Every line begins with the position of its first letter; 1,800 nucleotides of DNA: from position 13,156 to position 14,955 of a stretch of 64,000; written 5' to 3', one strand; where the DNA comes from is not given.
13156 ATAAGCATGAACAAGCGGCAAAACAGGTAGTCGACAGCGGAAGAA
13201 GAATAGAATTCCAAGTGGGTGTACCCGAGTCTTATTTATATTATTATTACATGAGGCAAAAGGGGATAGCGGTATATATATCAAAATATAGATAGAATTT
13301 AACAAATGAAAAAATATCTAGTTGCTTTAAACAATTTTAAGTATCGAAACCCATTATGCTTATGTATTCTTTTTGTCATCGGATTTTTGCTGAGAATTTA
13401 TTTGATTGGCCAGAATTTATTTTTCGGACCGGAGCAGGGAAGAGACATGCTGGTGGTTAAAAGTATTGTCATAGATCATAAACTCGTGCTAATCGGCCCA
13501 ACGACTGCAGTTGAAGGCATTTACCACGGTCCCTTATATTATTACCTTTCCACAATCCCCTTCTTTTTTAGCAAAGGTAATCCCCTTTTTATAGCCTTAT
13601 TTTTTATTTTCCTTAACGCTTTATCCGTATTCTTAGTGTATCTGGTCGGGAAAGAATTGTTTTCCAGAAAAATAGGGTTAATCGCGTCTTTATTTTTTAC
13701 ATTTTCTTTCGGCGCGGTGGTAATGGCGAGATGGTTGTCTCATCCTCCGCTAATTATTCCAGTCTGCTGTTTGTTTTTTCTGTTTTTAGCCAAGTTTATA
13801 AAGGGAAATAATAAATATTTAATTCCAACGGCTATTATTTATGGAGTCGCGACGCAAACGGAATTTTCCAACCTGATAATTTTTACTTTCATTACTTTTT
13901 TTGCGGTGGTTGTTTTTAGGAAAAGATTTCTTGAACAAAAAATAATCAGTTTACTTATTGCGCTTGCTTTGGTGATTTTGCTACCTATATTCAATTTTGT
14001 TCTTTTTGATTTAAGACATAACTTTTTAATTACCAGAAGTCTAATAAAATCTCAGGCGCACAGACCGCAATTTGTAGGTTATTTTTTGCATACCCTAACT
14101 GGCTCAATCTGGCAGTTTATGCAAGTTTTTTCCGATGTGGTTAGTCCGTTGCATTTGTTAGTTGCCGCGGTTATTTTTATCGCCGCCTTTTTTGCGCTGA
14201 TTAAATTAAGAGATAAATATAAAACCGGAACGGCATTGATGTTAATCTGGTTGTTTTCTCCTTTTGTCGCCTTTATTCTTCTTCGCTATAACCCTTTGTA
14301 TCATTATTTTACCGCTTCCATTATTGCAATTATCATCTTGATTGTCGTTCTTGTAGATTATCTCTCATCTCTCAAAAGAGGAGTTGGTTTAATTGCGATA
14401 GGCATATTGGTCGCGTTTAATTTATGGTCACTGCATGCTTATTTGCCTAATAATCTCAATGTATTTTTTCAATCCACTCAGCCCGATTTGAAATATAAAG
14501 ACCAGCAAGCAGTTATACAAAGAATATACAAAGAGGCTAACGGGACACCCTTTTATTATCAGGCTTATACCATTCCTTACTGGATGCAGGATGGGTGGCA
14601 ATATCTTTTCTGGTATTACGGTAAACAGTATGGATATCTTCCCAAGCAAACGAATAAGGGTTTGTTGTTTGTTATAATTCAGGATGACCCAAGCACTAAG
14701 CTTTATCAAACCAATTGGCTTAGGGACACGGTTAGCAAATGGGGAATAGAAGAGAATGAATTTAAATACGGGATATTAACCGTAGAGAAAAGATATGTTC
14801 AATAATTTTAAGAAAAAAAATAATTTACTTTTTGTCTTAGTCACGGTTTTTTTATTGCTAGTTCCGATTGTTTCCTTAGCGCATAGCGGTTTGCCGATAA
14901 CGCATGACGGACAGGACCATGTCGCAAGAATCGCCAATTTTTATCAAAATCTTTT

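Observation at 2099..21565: Two further GT-C-like paralog trios (families B and C) interleaved with the GT39 array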

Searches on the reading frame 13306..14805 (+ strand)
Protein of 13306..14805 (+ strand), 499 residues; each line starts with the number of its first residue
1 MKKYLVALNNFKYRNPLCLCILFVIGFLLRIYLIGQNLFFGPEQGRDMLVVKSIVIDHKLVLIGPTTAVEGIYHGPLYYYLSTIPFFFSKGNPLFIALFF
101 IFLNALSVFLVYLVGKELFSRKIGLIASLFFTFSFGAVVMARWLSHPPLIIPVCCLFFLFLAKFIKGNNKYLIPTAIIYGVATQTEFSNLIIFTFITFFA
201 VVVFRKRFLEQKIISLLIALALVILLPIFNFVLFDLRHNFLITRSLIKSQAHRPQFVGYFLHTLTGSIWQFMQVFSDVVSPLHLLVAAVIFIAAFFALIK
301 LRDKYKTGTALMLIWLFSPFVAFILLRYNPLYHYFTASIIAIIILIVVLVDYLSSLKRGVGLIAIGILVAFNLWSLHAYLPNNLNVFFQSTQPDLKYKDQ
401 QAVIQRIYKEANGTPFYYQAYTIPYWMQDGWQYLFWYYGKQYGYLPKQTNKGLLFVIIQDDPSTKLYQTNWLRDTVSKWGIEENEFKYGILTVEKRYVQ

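Call 4: search_protein_families(library=pfam, proteins=[window:13306-14805:+], max_evalue=1)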
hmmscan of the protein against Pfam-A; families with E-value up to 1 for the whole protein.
window:13306-14805:+ (499 aa): 1 family
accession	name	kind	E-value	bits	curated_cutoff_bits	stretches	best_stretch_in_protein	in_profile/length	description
PF13231.12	PMT_2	-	1.2e-09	39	26.1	1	74-228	2-157/160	Dolichyl-phosphate-mannose-protein mannosyltransferase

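Call 16: find_homologous_proteins(query=window:13306-14805:+, max_evalue=0.00001)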
Query window:13306-14805:+ (499 aa): 222 proteins with E <= 0.00001 among 8000 candidates; the best 120 are listed.
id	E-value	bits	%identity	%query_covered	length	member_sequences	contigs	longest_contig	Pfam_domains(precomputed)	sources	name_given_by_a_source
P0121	0.0e+0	1104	100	100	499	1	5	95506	PF13231.13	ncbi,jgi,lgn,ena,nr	ncbi:MAG TPA: glycosyltransferase family 39 protein [Patescibacteria group bacterium]|nr:glycosyltra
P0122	3.6e-287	971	87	100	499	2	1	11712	PF13231.13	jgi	jgi:4-amino-4-deoxy-L-arabinose transferase-like glycosyltransferase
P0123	1.4e-268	910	83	100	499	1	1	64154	PF13231.13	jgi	-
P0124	9.0e-257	871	79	99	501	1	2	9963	PF13231.13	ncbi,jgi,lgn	-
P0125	1.4e-229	781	71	100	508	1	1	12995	PF13231.13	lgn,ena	-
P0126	5.5e-227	773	71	100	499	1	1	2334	PF13231.13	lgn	-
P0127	1.3e-224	765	70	98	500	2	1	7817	PF13231.13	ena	-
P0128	1.4e-220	751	68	96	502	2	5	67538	PF13231.13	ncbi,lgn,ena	-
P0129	2.4e-218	744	69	98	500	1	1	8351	PF13231.13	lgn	-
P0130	4.4e-216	737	68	98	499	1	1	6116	PF13231.13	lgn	-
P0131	3.3e-215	734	66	98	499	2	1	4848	PF13231.13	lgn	-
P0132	7.5e-213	726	64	99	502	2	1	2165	PF13231.13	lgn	-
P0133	3.4e-208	711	64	100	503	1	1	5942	PF13231.13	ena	-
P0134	4.6e-185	634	60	93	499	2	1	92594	PF13231.13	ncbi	-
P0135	1.0e-177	610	56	98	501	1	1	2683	PF13231.13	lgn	-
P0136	2.9e-176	605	58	97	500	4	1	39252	PF13231.13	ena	-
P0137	2.5e-174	599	57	97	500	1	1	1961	PF13231.13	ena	-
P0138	5.5e-174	598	55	100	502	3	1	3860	PF13231.13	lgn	-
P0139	2.2e-172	593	57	94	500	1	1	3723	PF13231.13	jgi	jgi:hypothetical protein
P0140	5.0e-171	588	56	100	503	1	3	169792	PF13231.13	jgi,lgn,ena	-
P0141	7.2e-168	578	54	98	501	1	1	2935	PF13231.13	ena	-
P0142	1.3e-165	570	53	99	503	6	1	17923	PF13231.13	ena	-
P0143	3.2e-165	569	56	93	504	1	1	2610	PF13231.13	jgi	jgi:4-amino-4-deoxy-L-arabinose transferase-like glycosyltransferase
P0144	3.4e-164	565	54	99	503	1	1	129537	PF13231.13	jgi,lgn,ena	-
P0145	1.5e-148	514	52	93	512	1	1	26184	PF13231.13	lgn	-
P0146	8.2e-140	485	45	97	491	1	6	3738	PF13231.13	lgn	-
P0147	8.6e-138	478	45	96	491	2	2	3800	PF13231.13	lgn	-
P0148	1.8e-137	477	46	95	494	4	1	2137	PF13231.13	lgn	-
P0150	1.0e-136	475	45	96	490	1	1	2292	PF13231.13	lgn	-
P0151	4.5e-135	469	45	95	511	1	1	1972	PF13231.13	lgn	-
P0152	1.5e-134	468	44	99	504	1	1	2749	PF13231.13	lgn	-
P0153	2.5e-133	464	44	95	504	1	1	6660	PF13231.13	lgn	-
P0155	1.7e-132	461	46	95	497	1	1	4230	PF13231.13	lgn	-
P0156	4.5e-132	460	45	96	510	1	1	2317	PF13231.13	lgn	-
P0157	5.0e-132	459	47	95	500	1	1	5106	PF13231.13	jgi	jgi:4-amino-4-deoxy-L-arabinose transferase-like glycosyltransferase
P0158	1.3e-131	458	46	96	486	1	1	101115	PF13231.13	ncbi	-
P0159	3.0e-131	457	45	96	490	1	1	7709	PF13231.13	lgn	-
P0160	4.2e-131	456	43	100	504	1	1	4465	PF13231.13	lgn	-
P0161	7.6e-131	455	45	98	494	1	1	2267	PF13231.13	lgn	-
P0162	1.4e-130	455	46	96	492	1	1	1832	PF13231.13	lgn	-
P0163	6.5e-129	449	46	96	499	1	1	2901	PF13231.13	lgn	-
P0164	3.3e-128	447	44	98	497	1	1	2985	PF13231.13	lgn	-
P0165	5.9e-128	446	46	97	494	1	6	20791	PF13231.13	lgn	-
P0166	1.0e-127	445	45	92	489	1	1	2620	PF13231.13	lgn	-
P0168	1.7e-127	444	47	97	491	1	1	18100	PF13231.13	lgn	-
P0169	3.0e-127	444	45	96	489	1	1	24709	PF13231.13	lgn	-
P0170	4.4e-127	443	46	93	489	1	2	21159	PF13231.13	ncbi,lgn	-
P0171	1.5e-126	441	44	93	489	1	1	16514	PF13231.13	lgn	-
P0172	1.8e-126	441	44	98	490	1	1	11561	PF13231.13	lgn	-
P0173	3.2e-126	440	42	93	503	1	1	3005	PF13231.13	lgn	-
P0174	3.2e-126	440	45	96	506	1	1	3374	PF13231.13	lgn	-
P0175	6.9e-126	439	44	100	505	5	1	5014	PF13231.13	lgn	-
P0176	1.1e-125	438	43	99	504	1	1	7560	PF13231.13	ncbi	-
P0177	1.1e-124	435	45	96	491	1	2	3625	PF13231.13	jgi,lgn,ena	-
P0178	1.5e-124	435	43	97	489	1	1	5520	PF13231.13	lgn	-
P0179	6.6e-124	433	44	93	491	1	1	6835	PF13231.13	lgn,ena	-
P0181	4.4e-123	430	46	94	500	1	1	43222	PF13231.13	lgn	-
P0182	6.7e-123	429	42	99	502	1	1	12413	PF13231.13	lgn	-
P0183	1.5e-122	428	45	96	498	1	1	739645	PF13231.13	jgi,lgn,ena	-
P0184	6.2e-122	426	44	100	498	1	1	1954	PF13231.13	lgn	-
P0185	1.5e-121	425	44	95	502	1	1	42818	PF13231.13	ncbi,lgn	-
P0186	1.7e-121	425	44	96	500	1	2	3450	PF13231.13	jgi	jgi:4-amino-4-deoxy-L-arabinose transferase-like glycosyltransferase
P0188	2.1e-121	424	45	94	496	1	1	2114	PF13231.13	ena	-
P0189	7.1e-121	423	45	96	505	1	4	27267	PF13231.13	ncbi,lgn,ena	-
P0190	1.0e-120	422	44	98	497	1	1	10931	PF13231.13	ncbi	-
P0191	4.1e-120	420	43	93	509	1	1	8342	PF13231.13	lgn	-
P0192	4.1e-120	420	46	92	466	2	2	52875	PF13231.13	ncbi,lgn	-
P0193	1.2e-119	419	42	93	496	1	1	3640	PF13231.13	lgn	-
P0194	2.8e-119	417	42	93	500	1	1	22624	PF13231.13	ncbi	-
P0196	1.2e-117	412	42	97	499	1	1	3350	PF13231.13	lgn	-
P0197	3.2e-117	411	42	96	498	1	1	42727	PF13231.13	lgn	-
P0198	5.1e-117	410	43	96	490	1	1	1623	PF13231.13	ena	-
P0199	2.1e-116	408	41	93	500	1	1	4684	PF13231.13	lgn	-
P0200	9.6e-116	406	43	93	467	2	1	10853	PF13231.13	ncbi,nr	ncbi:MAG TPA: glycosyltransferase family 39 protein [Candidatus Saccharimonadales bacterium]|nr:glyc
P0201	1.2e-115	405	43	96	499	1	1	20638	PF13231.13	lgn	-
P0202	1.4e-115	405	43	94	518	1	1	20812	PF13231.13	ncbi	-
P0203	4.3e-115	404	42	95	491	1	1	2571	PF13231.13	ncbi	-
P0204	1.1e-114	402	42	95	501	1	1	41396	PF13231.13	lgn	-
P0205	1.5e-114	402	41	98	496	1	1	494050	PF13231.13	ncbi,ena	-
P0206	1.2e-113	399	42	97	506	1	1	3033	PF13231.13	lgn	-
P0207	2.3e-113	398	41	97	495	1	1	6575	PF13231.13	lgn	-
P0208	3.6e-113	397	40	93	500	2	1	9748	PF13231.13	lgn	-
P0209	1.1e-112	396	42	96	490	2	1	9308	PF13231.13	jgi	jgi:hypothetical protein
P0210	1.8e-112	395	42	94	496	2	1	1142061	PF13231.13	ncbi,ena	-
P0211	2.4e-112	394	40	97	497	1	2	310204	PF13231.13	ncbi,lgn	-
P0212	3.8e-112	394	41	93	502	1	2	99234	PF13231.13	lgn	-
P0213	3.9e-111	390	39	98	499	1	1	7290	PF13231.13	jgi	jgi:hypothetical protein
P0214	6.2e-111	390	41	94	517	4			PF13231.13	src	-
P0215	2.9e-107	378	40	96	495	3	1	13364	PF13231.13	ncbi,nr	ncbi:MAG TPA: glycosyltransferase family 39 protein [Candidatus Saccharimonadales bacterium]|nr:glyc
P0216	4.7e-107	377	41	97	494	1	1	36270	PF13231.13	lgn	-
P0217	5.8e-107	377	39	94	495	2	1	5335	PF13231.13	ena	-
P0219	1.2e-106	376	39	98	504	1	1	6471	PF13231.13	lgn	-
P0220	2.2e-106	375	40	96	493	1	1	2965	PF13231.13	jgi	jgi:hypothetical protein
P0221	2.5e-106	375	41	97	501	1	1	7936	PF13231.13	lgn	-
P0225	1.5e-104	369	40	97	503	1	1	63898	PF13231.13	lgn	-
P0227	3.0e-104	368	41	93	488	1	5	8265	PF13231.13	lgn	-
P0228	2.9e-103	364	40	94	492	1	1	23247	PF02366.25,PF13231.13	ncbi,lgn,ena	-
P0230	4.8e-103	364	40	94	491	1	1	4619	PF13231.13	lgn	-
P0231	1.3e-102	362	37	97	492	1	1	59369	PF13231.13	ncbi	ncbi:MAG: glycosyltransferase family 39 protein [Candidatus Gottesmanbacteria bacterium]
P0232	1.5e-102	362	41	95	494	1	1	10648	PF13231.13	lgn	-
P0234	1.6e-102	362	38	97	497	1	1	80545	PF13231.13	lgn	-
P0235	2.7e-102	361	38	97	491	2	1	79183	PF13231.13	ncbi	-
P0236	9.9e-102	359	40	96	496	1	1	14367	PF13231.13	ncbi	-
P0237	2.8e-101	358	40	95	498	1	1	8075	PF13231.13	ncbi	-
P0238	4.8e-101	357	38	94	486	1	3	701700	PF13231.13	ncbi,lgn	-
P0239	7.3e-101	357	40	97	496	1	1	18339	PF13231.13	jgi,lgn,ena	-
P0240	1.3e-100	356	39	94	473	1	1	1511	PF13231.13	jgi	jgi:hypothetical protein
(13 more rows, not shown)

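Call 19: find_encoding_contigs(protein=P0121, flank=10000, max_places=4)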
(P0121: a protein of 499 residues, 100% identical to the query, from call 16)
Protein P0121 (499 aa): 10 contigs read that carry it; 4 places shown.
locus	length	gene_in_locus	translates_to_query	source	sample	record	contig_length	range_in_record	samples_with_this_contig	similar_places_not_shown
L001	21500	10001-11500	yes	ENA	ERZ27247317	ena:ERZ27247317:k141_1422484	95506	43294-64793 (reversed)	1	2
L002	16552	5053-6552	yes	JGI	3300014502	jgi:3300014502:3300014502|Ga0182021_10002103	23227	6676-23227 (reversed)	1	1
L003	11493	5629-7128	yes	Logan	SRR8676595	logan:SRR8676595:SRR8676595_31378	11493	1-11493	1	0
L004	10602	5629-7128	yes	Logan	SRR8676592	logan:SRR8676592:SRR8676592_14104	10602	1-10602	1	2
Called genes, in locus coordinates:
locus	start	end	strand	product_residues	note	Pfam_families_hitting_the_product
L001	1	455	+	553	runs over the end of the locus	PF10131:PTPS_related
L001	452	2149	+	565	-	PF13231:PMT_2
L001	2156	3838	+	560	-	PF13231:PMT_2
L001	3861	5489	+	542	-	PF02366:PMT, PF13231:PMT_2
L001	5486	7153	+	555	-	PF13231:PMT_2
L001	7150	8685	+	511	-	PF13231:PMT_2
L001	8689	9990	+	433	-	-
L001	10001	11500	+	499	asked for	PF13231:PMT_2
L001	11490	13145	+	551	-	PF10131:PTPS_related, PF13231:PMT_2 (weak)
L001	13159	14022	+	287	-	PF00535:Glycos_transf_2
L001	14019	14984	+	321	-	PF01073:3Beta_HSD, PF01370:Epimerase, PF02719:Polysacc_synt_2, PF04321:RmlD_sub_bind, PF05368:NmrA (faint), PF07993:NAD_binding_4 (faint), PF13460:NAD_binding_10, PF16363:GDP_Man_Dehyd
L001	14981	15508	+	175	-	-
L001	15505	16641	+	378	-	PF26314:MptA_B_family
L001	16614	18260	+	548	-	PF10131:PTPS_related, PF09586:YfhO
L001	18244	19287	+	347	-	PF13439:Glyco_transf_4, PF13579:Glyco_trans_4_4 (weak), PF00534:Glycos_transf_1, PF13692:Glyco_trans_1_4, PF13524:Glyco_trans_1_2, PF20706:GT4-conflict (weak)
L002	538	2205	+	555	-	PF13231:PMT_2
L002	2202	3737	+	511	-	PF13231:PMT_2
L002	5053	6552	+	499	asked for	PF13231:PMT_2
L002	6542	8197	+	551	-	PF10131:PTPS_related, PF13231:PMT_2 (weak)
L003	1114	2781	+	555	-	PF13231:PMT_2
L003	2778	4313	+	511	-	PF13231:PMT_2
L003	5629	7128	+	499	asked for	PF13231:PMT_2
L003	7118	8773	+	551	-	PF10131:PTPS_related, PF13231:PMT_2 (weak)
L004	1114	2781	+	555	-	PF13231:PMT_2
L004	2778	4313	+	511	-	PF13231:PMT_2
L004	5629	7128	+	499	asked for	PF13231:PMT_2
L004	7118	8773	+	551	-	PF10131:PTPS_related, PF13231:PMT_2 (weak)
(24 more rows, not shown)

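Call 25: predict_structure(alignment_id=A4)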
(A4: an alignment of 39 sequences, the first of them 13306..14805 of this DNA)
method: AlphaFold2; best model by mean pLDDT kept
length: 499 residues; sequences in the alignment: 39
mean_pLDDT: 91.2   pTM: 0.89
mean pLDDT of the five models: 91.2, 91.0, 89.9, 89.9, 88.8
residues with pLDDT >= 90: 362; 70-90: 118; 50-70: 17; < 50: 2
segments of 3 or more residues with pLDDT < 50: none
pLDDT, mean of each block of 10 residues (from residue 1): 70 88 97 92 92 94 81 88 97 97 97 98 97 96 92 97 96 97 90 96 95 94 92 87 79 59 91 95 93 98 96 96 85 93 98 95 96 94 80 88 97 93 79 95 89 92 83 88 95 93
secondary structure, 60 per line:
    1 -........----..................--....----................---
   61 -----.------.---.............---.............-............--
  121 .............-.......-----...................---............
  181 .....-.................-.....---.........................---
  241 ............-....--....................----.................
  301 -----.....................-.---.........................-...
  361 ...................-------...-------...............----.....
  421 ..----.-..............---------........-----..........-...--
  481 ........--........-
elements in order: H2-9 H14-31 H34-37 H42-57 H77-89 H93-105 H107-118 H121-133 H135-141 H147-165 H169-185 H187-203 H205-209 H213-237 H241-252 H260-279 H284-300 H306-326 H332-356 H358-379 H397-411 E416-422 H429-442 E452-459 H465-474 E481-488 E491-498

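Call 35: search_protein_families(library=ncbifam, proteins=[window:13306-14805:+], max_evalue=0.001)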
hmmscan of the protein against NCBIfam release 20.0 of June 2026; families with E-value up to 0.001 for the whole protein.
window:13306-14805:+ (499 aa): 0 families
